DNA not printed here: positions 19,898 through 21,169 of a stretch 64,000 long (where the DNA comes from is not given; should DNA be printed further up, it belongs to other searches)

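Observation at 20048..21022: Membrane-tethered PH-domain / AlbA_2 (Schlafen-type) fusion protein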

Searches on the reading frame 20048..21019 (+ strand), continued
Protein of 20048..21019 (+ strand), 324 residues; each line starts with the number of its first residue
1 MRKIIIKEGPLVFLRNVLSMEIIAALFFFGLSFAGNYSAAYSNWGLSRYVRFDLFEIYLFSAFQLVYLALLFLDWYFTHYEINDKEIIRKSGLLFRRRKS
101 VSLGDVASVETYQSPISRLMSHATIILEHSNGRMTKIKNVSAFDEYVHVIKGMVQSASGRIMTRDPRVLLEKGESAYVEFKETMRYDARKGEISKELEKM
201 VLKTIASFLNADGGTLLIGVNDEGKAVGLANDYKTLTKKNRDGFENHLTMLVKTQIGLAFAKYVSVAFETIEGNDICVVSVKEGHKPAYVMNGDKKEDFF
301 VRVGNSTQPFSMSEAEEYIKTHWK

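Call 42: search_protein_families(library=pfam, alignment_id=A2, max_evalue=0.001)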
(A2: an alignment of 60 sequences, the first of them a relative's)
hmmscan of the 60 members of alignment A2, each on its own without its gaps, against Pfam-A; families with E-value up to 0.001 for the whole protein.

A. member 1, P0181 (1149 aa): 6 families
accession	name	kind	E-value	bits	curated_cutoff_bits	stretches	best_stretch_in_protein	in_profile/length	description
PF18766.7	SWI2_SNF2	-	1.8e-23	83.8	26.7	1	280-432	1-145/221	SWI2/SNF2 ATPase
PF04326.19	SLFN_AlbA_2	-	4.8e-19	69.5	25.3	1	1001-1135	1-116/118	Schlafen, AlbA_2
PF04313.20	HSDR_N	-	3.8e-15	56.7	25.1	1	6-208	3-196/198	Type I restriction enzyme R protein N terminus (HSDR_N)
PF22679.2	T1R_D3-like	-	2.3e-14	54.5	27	1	646-704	92-154/158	Type I restriction enzyme subunit R domain 3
PF04851.21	ResIII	-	5.9e-13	49.5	22.5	1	278-433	5-153/164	Type III restriction enzyme, res subunit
PF00270.35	DEAD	-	6.9e-09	36.1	26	1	298-479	14-163/167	DEAD/DEAH box helicase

B. families by the number of members that match (of 60 scanned): 30 families (the first 25 are shown)
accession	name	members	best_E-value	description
PF04326.19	SLFN_AlbA_2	60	1.1e-23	Schlafen, AlbA_2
PF00497.25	SBP_bac_3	9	2.7e-21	Bacterial extracellular solute-binding proteins, family 3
PF03235.19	GmrSD_N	3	4.3e-32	GmrSD restriction endonuclease, N-terminal domain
PF13676.11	TIR_2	3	2.6e-06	TIR domain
PF00571.33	CBS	2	1.3e-31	CBS domain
PF00072.30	Response_reg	2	1e-18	Response regulator receiver domain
PF05362.19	Lon_C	1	8.7e-26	Lon protease (S16) C-terminal proteolytic domain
PF13337.12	BrxL_ATPase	1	8e-24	Lon-like protease BrxL-like, ATPase domain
PF18766.7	SWI2_SNF2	1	1.8e-23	SWI2/SNF2 ATPase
PF04313.20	HSDR_N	1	3.8e-15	Type I restriction enzyme R protein N terminus (HSDR_N)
PF22679.2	T1R_D3-like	1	2.3e-14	Type I restriction enzyme subunit R domain 3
PF04851.21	ResIII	1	5.9e-13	Type III restriction enzyme, res subunit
PF13365.12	Trypsin_2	1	6.8e-12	Trypsin-like peptidase domain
PF00004.35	AAA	1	1.7e-10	ATPase family associated with various cellular activities (AAA)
PF20702.3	nSTAND2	1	2.5e-09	Novel STAND NTPase 2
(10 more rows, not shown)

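Call 44: find_homologous_proteins(query=A3, max_evalue=1e-20)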
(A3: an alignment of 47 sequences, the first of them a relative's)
Query A3 (47 sequences) (330 aa, profile of the alignment): 193 proteins with E <= 1e-20 among 8000 candidates; the best 120 are listed.
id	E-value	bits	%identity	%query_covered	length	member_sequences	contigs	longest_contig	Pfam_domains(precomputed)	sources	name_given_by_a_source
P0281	2.1e-117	410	38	98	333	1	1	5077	PF03703.21,PF04326.20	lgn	-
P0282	3.4e-117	409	37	97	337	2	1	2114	PF03703.21,PF04326.20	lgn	-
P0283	1.0e-116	408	37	98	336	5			PF03703.21,PF04326.20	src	-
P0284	5.4e-116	405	39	98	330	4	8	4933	PF03703.21,PF04326.20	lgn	-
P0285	7.7e-116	405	41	96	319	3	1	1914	PF03703.21,PF04326.20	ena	-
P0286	1.0e-115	405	35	98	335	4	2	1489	PF03703.21,PF04326.20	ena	-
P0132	1.4e-115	404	100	100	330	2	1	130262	PF04326.20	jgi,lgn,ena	-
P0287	8.4e-114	398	37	98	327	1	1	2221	PF03703.21,PF04326.20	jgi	-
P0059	1.6e-110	387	34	98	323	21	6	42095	PF03703.21,PF04326.20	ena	-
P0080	1.8e-110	387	34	98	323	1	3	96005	PF03703.21,PF04326.20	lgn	-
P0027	3.9e-110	386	37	99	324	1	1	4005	PF03703.21,PF04326.20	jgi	jgi:membrane protein YdbS with pleckstrin-like domain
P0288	1.0e-109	385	34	98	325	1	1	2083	PF03703.21,PF04326.20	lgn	-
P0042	5.5e-109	382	34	98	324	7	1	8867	PF03703.21,PF04326.20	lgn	-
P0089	6.1e-109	382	33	98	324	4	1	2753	PF03703.21,PF04326.20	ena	-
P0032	6.3e-109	382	34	98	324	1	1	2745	PF03703.21,PF04326.20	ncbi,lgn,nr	ncbi:MAG: putative DNA binding domain-containing protein [bacterium]|nr:putative DNA binding domain-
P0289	6.8e-109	382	33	99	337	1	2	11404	PF03703.21,PF04326.20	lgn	-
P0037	6.9e-109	382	35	98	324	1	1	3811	PF03703.21,PF04326.20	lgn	-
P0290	6.9e-109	382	35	98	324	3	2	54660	PF03703.21,PF04326.20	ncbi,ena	-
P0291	1.0e-108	382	36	98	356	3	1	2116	PF03703.21,PF04326.20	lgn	-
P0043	1.4e-108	381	34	98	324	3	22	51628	PF03703.21,PF04326.20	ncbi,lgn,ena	-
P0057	1.6e-108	381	35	99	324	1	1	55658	PF03703.21,PF04326.20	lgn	-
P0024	2.0e-108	381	35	98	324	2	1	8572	PF03703.21,PF04326.20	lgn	-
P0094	2.2e-108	380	32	99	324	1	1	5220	PF03703.21,PF04326.20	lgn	-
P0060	3.9e-108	380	34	98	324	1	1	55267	PF03703.21,PF04326.20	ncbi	-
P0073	4.5e-108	379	35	98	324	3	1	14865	PF03703.21,PF04326.20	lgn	-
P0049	5.2e-108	379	35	98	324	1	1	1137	PF03703.21,PF04326.20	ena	-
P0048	5.4e-108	379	34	98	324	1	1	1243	PF03703.21,PF04326.20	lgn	-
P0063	7.3e-108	379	33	98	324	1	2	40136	PF03703.21,PF04326.20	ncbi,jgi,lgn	jgi:membrane protein YdbS with pleckstrin-like domain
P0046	7.5e-108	379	34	98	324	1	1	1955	PF03703.21,PF04326.20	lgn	-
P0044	7.7e-108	379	34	98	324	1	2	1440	PF03703.21,PF04326.20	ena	-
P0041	1.1e-107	378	35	98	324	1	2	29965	PF03703.21,PF04326.20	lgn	-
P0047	1.1e-107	378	34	98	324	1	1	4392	PF03703.21,PF04326.20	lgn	-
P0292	1.3e-107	378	33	98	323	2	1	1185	PF03703.21,PF04326.20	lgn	-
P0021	1.4e-107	378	34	98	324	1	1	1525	PF03703.21,PF04326.20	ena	-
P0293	1.6e-107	378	35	99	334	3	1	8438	PF03703.21,PF04326.20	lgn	-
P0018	2.0e-107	377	34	99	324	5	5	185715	PF03703.21,PF04326.20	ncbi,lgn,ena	ncbi:MAG: RNA-binding domain-containing protein [Patescibacteria group bacterium]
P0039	2.4e-107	377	34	99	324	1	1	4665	PF03703.21,PF04326.20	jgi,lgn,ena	-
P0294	3.7e-107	376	33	98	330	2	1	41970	PF03703.21,PF04326.20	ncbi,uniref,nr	ncbi:MAG: hypothetical protein A2175_02105 [Candidatus Nealsonbacteria bacterium RBG_13_42_11]|unire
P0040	3.8e-107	376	35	98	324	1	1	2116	PF03703.21,PF04326.20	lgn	-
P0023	4.6e-107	376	35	98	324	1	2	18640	PF03703.21,PF04326.20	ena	-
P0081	5.9e-107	376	34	99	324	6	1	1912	PF03703.21,PF04326.20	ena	-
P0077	6.8e-107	376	35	98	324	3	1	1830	PF03703.21,PF04326.20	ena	-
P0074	7.4e-107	375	32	98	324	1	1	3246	PF03703.21,PF04326.20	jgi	-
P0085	7.5e-107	375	36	98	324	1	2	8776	PF03703.21,PF04326.20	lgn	-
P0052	7.8e-107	375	32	98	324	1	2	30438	PF03703.21,PF04326.20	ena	-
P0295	9.6e-107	375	37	84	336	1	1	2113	PF03703.21,PF04326.20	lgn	-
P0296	1.2e-106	375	33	98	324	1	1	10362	PF03703.21,PF04326.20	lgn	-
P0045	1.8e-106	374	35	98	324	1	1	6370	PF03703.21,PF04326.20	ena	-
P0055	2.3e-106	374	35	98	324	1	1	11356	PF03703.21,PF04326.20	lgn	-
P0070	3.0e-106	373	33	98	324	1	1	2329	PF03703.21,PF04326.20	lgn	-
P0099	4.6e-106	373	35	98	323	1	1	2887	PF03703.21,PF04326.20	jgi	-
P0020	4.7e-106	373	35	98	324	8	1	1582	PF03703.21,PF04326.20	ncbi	-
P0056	6.9e-106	372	34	98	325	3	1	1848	PF03703.21,PF04326.20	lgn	-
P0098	7.5e-106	372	34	98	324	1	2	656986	PF03703.21,PF04326.20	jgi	jgi:membrane protein YdbS with pleckstrin-like domain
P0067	1.1e-105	372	34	99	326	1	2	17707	PF03703.21,PF04326.20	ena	-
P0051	2.1e-105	371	37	99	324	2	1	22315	PF03703.21,PF04326.20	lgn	-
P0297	2.9e-105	370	37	99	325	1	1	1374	PF03703.21,PF04326.20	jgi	jgi:membrane protein YdbS with pleckstrin-like domain/uncharacterized protein YaaQ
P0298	3.6e-105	370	30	99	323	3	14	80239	PF03703.21,PF04326.20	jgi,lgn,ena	-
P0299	6.2e-105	369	36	98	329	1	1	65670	PF03703.21,PF04326.20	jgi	jgi:hypothetical protein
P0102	6.8e-105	369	32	98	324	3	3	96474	PF03703.21,PF04326.20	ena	-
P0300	7.8e-105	369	33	99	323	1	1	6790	PF03703.21,PF04326.20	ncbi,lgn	ncbi:MAG: RNA-binding domain-containing protein [Parcubacteria group bacterium]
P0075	9.1e-105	369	36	99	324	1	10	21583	PF03703.21,PF04326.20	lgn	-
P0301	1.4e-104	368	35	98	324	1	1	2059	PF03703.21,PF04326.20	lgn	-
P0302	2.1e-104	367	35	99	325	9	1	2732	PF03703.21,PF04326.20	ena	-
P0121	3.1e-104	367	32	99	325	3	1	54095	PF03703.21,PF04326.20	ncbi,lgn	ncbi:MAG: RNA-binding domain-containing protein [Candidatus Paceibacterota bacterium]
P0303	4.2e-104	366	36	97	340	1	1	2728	PF03703.21,PF04326.20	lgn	-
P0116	4.6e-104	366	38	99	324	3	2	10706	PF03703.21,PF04326.20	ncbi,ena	-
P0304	6.5e-104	366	36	99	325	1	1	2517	PF03703.21,PF04326.20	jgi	-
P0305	8.9e-104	365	33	99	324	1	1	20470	PF03703.21,PF04326.20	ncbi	-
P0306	1.3e-103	365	33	99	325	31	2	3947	PF03703.21,PF04326.20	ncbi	-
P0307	1.5e-103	365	32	99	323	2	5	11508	PF03703.21,PF04326.20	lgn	-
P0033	3.3e-103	363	33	99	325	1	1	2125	PF03703.21,PF04326.20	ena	-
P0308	3.5e-103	363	33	98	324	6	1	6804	PF03703.21,PF04326.20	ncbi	-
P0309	6.3e-103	363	33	99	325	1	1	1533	PF03703.21,PF04326.20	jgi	jgi:membrane protein YdbS with pleckstrin-like domain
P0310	1.6e-102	361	32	99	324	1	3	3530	PF03703.21,PF04326.20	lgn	-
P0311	1.7e-102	361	32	99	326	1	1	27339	PF03703.21,PF04326.20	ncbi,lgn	-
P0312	1.9e-102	361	33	98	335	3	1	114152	PF03703.21,PF04326.20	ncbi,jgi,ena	jgi:membrane protein YdbS with pleckstrin-like domain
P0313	2.0e-102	361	34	99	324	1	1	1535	PF03703.21,PF04326.20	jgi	jgi:membrane protein YdbS with pleckstrin-like domain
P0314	3.7e-102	360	34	99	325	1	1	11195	PF03703.21,PF04326.20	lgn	-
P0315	3.9e-102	360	33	99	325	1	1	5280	PF03703.21,PF04326.20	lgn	-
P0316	4.0e-102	360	32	98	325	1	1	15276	PF03703.21,PF04326.20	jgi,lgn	-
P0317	4.3e-102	360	32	99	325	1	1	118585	PF03703.21,PF04326.20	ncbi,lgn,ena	-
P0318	9.9e-102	359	33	99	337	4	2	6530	PF03703.21,PF04326.20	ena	-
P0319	1.1e-101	358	31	99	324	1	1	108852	PF03703.21,PF04326.20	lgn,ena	-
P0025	1.1e-101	358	36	98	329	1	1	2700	PF03703.21,PF04326.20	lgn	-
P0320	1.4e-101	358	32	99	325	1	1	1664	PF03703.21,PF04326.20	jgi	jgi:membrane protein YdbS with pleckstrin-like domain/uncharacterized protein YaaQ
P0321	1.6e-101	358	35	94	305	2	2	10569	PF03703.21,PF04326.20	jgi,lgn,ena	-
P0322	1.9e-101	358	39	99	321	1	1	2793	PF03703.21,PF04326.20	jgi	-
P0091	2.1e-101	357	33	99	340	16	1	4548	PF03703.21,PF04326.20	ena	-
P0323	7.0e-101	356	31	99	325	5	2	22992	PF03703.21,PF04326.20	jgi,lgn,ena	jgi:membrane protein YdbS with pleckstrin-like domain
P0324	7.8e-101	356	31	98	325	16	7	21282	PF03703.21,PF04326.20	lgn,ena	-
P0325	1.3e-100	355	34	99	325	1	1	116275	PF03703.21,PF04326.20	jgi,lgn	jgi:membrane protein YdbS with pleckstrin-like domain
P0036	1.5e-100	355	35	98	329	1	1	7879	PF03703.21,PF04326.20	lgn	-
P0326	2.8e-100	354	33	99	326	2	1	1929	PF04326.20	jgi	-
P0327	3.0e-100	354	34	99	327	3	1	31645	PF03703.21,PF04326.20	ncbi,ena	-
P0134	6.1e-100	353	27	97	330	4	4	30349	PF03703.21,PF04326.20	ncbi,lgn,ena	-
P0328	1.5e-99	351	35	98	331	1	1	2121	PF03703.21,PF04326.20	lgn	-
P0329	2.7e-99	351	32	97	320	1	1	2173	PF03703.21,PF04326.20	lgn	-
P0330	4.8e-98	346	32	93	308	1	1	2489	PF03703.21,PF04326.20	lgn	-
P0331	4.8e-96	340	33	93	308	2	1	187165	PF03703.21,PF04326.20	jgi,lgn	jgi:membrane protein YdbS with pleckstrin-like domain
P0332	4.2e-93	330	29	98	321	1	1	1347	PF03703.21,PF04326.20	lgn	-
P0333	1.6e-91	325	36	82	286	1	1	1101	PF03703.21,PF04326.20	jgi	jgi:hypothetical protein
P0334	2.2e-90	321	38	79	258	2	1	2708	PF03703.21,PF04326.20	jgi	jgi:hypothetical protein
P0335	2.7e-89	318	28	100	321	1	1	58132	PF04326.20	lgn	-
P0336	8.3e-89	316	37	78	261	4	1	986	PF03703.21,PF04326.20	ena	-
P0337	2.5e-80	288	47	54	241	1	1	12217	PF04326.20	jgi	-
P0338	3.8e-80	288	48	50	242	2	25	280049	PF04326.20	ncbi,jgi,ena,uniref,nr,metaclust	ncbi:MAG: hypothetical protein A2750_02215 [Candidatus Yanofskybacteria bacterium RIFCSPHIGHO2_01_FU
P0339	3.8e-80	288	38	71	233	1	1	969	PF04326.20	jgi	jgi:predicted HTH transcriptional regulator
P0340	2.8e-79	285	51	48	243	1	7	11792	PF04326.20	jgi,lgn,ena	-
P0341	3.4e-77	278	46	47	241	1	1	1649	PF04326.20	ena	-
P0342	7.7e-77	277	39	67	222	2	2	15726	PF04326.20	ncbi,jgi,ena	jgi:predicted HTH transcriptional regulator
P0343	2.4e-75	272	50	47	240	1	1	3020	PF04326.20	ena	-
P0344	4.1e-75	271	41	67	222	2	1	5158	PF04326.20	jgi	jgi:predicted HTH transcriptional regulator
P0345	1.8e-74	269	40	62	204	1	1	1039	PF04326.20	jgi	jgi:predicted HTH transcriptional regulator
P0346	3.9e-62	228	40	55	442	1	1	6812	PF00497.26,PF04326.20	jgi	jgi:ABC-type amino acid transport substrate-binding protein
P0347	5.2e-61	225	44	48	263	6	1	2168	PF04326.20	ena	-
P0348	1.8e-60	223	43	49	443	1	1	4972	PF00497.26,PF04326.20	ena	-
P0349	9.3e-60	221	45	54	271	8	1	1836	PF04326.20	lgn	-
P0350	1.5e-59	220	41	53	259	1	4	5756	PF04326.20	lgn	-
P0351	2.7e-59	219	42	48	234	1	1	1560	PF04326.20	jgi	jgi:hypothetical protein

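Call 45: find_encoding_contigs(protein=P0132, flank=6000, max_places=2)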
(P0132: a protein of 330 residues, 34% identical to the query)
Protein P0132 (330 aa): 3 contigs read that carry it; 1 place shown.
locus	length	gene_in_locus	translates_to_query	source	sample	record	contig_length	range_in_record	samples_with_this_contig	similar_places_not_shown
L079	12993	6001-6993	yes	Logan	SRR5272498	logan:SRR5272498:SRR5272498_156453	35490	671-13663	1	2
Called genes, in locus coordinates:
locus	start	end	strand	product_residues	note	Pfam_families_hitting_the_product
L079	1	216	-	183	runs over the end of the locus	-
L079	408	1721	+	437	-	PF00675:Peptidase_M16, PF05193:Peptidase_M16_C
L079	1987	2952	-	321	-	PF01699:Na_Ca_ex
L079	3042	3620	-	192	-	-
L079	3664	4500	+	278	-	PF01370:Epimerase, PF04321:RmlD_sub_bind, PF07993:NAD_binding_4 (faint), PF16363:GDP_Man_Dehyd, PF02719:Polysacc_synt_2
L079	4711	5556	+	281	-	PF02498:Bro-N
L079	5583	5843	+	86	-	PF05154:TM2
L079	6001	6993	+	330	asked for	PF04326:SLFN_AlbA_2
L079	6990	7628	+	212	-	-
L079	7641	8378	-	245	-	-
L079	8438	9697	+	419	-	PF05970:PIF1 (faint), PF13086:AAA_11 (faint), PF13604:AAA_30, PF13245:AAA_19, PF01443:Viral_helicase1 (faint), PF18335:SH3_13 (weak), PF13538:UvrD_C_2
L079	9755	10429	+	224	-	PF00005:ABC_tran, PF02463:SMC_N (faint)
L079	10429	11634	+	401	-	PF02687:FtsX (weak)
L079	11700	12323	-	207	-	-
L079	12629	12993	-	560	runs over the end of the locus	PF00009:GTP_EFTU, PF01926:MMR_HSR1, PF02421:FeoB_N (weak), PF10662:PduV-EutP (weak), PF22042:EF-G_D2, PF11987:IF-2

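Call 46: find_encoding_contigs(protein=P0294, flank=6000, max_places=2)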
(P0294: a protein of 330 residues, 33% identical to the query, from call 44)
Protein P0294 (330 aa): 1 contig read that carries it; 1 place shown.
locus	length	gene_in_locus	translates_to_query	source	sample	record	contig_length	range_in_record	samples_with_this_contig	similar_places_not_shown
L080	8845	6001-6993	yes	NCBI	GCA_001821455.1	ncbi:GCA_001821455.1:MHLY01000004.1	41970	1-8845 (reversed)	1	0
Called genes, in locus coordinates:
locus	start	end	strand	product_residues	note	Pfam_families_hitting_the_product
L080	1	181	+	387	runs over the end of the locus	PF02272:DHHA1 (faint), PF01368:DHH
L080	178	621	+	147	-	PF00075:RNase_H, PF13456:RVT_3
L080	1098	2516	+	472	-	PF03023:MurJ, PF01554:MatE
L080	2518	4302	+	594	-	PF00009:GTP_EFTU, PF03144:GTP_EFTU_D2, PF22042:EF-G_D2 (weak), PF14492:EFG_III (faint), PF00679:EFG_C, PF06421:LepA_C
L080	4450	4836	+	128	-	-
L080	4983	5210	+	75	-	-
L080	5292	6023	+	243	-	-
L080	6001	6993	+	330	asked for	PF03703:bPH_2, PF04326:SLFN_AlbA_2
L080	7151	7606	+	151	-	-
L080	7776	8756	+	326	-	PF03462:PCRF, PF00472:RF-1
